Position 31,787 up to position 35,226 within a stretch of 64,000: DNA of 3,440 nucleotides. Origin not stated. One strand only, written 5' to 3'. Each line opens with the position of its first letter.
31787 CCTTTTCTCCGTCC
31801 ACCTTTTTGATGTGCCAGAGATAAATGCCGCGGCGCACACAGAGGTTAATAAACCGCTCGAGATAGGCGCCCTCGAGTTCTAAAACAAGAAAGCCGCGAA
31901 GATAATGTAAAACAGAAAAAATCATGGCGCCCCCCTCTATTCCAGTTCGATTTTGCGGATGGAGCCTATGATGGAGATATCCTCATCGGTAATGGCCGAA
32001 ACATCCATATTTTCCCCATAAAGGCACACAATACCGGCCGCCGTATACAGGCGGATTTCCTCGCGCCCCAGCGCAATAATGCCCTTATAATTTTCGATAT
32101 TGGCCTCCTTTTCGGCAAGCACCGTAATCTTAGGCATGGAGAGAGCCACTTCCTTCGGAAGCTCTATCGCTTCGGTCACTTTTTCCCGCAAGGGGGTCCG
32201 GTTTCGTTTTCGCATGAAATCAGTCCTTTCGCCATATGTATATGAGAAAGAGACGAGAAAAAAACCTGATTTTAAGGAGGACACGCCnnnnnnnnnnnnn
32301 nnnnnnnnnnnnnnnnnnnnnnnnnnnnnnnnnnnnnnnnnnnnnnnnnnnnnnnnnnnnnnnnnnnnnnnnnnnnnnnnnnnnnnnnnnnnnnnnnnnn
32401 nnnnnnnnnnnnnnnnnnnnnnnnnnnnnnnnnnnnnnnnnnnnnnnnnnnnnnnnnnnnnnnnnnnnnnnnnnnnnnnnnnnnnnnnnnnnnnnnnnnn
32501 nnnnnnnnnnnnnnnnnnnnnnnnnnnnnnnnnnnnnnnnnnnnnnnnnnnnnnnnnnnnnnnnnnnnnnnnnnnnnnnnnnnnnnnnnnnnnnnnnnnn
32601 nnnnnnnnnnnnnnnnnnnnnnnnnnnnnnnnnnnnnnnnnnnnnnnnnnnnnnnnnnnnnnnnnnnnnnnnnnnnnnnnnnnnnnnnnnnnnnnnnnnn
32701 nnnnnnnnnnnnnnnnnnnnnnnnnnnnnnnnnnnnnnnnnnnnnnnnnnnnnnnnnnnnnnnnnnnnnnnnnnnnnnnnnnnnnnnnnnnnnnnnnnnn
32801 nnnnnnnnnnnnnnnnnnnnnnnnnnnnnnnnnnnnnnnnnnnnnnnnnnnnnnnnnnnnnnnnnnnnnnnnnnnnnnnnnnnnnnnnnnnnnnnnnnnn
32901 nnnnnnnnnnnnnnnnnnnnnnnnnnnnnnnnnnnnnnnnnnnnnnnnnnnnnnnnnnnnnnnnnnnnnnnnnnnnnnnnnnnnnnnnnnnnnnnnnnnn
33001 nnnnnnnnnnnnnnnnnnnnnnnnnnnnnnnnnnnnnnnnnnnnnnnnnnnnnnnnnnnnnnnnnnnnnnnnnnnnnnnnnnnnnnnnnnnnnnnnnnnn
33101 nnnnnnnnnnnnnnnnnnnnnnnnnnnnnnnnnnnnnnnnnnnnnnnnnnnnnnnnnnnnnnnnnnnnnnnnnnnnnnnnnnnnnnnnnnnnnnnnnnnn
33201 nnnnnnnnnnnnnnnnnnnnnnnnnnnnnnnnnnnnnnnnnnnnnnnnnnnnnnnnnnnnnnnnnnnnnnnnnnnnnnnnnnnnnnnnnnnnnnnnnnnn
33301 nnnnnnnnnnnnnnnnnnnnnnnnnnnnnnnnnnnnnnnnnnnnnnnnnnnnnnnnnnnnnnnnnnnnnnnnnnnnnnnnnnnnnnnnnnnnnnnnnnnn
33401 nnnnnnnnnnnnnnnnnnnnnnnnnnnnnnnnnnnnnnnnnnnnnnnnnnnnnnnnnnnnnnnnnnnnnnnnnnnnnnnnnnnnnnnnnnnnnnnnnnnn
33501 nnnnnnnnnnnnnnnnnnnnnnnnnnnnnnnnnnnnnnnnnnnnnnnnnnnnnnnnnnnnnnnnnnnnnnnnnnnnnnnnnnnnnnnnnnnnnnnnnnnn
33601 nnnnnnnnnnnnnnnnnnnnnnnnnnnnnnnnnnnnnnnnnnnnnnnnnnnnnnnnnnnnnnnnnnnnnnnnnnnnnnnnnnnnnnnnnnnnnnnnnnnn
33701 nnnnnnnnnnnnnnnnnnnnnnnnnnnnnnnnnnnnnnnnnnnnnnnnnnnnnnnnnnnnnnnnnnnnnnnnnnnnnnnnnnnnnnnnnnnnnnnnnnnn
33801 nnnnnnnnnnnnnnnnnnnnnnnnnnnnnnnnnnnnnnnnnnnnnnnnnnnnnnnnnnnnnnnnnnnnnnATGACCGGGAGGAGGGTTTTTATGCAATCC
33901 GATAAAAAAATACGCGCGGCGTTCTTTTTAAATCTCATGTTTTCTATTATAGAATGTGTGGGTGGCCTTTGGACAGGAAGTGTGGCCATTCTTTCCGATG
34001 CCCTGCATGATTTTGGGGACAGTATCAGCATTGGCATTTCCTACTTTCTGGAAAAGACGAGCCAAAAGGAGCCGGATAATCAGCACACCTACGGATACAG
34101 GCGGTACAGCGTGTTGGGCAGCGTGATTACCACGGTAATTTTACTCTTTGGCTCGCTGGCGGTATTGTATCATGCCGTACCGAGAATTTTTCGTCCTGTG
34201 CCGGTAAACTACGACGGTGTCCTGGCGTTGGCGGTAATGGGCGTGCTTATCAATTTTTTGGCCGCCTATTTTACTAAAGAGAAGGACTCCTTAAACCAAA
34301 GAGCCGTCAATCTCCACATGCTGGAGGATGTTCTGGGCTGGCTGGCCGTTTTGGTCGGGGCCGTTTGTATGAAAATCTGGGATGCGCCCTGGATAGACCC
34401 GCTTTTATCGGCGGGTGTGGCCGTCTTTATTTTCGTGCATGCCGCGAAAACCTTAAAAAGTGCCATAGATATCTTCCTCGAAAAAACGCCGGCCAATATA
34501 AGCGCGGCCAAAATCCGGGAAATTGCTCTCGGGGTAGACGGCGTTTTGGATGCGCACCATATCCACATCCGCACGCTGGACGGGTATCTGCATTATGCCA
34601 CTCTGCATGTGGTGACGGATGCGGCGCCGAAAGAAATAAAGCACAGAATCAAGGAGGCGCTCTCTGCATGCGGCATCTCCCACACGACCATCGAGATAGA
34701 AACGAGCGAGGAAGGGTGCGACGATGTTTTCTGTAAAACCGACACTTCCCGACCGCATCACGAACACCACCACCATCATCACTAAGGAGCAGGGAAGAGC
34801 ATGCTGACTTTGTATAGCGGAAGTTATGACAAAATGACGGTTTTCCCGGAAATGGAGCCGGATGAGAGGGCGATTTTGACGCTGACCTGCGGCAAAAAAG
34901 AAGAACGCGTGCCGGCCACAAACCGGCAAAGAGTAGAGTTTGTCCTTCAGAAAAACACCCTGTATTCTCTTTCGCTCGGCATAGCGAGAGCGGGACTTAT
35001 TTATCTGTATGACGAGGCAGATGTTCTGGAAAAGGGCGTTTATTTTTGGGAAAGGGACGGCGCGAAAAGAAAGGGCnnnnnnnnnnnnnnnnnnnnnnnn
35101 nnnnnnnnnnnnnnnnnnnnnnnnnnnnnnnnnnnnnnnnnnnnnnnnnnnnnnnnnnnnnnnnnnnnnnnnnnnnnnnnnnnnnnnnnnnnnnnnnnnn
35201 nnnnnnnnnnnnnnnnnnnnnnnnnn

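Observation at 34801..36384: GH32-fold protein lacking both catalytic aspartates (pseudo-enzyme or altered mechanism)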

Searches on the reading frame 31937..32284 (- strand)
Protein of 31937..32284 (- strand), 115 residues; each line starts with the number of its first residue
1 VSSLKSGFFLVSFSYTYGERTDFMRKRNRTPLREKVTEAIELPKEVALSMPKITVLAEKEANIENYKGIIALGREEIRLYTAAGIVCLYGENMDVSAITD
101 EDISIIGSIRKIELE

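Call 18: search_protein_families(library=ncbifam, proteins=[window:31937-32284:-], max_evalue=0.001)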
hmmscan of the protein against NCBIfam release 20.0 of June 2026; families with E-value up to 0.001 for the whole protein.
window:31937-32284:- (115 aa): 1 family
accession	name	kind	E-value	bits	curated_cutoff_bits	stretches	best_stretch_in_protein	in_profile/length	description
TIGR02856.1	spore_yqfC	equivalog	2.7e-19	68.8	77.8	1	33-114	2-83/85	sporulation protein YqfC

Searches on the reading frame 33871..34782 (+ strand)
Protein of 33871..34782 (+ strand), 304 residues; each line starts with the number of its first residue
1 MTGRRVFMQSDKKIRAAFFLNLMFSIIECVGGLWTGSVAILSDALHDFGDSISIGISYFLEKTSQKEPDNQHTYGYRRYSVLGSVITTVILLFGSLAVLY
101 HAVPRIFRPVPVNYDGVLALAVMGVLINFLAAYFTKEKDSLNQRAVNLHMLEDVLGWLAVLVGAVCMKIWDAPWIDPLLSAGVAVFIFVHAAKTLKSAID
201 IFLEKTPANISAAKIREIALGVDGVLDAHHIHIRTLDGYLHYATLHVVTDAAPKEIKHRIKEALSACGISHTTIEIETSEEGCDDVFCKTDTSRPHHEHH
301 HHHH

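Call 18: search_protein_families(library=ncbifam, proteins=[window:33871-34782:+], max_evalue=0.001)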
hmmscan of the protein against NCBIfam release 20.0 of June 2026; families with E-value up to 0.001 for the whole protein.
window:33871-34782:+ (304 aa): 10 families
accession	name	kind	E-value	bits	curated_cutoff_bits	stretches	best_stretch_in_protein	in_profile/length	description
TIGR01297.1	CDF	superfamily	1.6e-60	204.8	82.35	1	11-280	2-284/285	cation diffusion facilitator family transporter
NF002923.0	PRK03557.1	equivalog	3e-44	151.5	408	1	11-302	18-313/313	CDF family zinc transporter ZitB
NF052602.1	Zn_efflux_Cdf31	equivalog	1.5e-27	96.8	460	1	17-265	13-271/299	CDF family zinc efflux transporter Cdf31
NF033827.1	CDF_efflux_DmeF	equivalog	6.4e-22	78.3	250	2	9-139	13-144/309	CDF family Co(II)/Ni(II) efflux transporter DmeF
NF052621.1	MngEfTpMntE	equivalog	2.9e-21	76.2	500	1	31-266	23-268/293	manganese efflux transporter MntE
NF033615.1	CDF_MamM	equivalog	3.8e-20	72.3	350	1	16-240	14-244/290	magnetosome biogenesis CDF transporter MamM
NF033616.1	CDF_MamB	equivalog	1.5e-18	67.3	350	1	11-243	6-242/284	magnetosome biogenesis CDF transporter MamB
NF050169.1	CatEfflxFieF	equivalog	1.9e-16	60.1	420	1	15-251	9-248/282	cation efflux pump FieF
NF007064.0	PRK09509.1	equivalog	1.3e-14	53.9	447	1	18-253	17-256/300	CDF family cation-efflux transporter FieF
NF040994.1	MamV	equivalog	3e-06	26.6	500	1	12-166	12-170/319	CDF transporter MamV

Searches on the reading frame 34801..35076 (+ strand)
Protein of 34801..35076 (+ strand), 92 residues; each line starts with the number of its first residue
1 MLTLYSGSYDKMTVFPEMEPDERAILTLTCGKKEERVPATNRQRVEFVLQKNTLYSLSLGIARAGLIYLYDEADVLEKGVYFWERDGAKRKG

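Call 78: predict_structure(alignment_id=A7)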
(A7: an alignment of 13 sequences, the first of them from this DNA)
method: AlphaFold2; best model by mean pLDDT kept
length: 92 residues; sequences in the alignment: 13
mean_pLDDT: 90.1   pTM: 0.79
mean pLDDT of the five models: 90.1, 89.7, 87.1, 86.7, 86.6
residues with pLDDT >= 90: 68; 70-90: 16; 50-70: 8; < 50: 0
segments of 3 or more residues with pLDDT < 50: none
pLDDT, mean of each block of 10 residues (from residue 1): 93 95 96 96 96 96 93 87 66 52
secondary structure, 60 per line:
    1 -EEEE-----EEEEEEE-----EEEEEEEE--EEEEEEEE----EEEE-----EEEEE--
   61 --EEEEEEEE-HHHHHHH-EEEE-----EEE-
elements in order: E2-5 E11-17 E23-30 E33-40 E45-48 E54-58 E63-70 H72-78 E80-83 E89-91
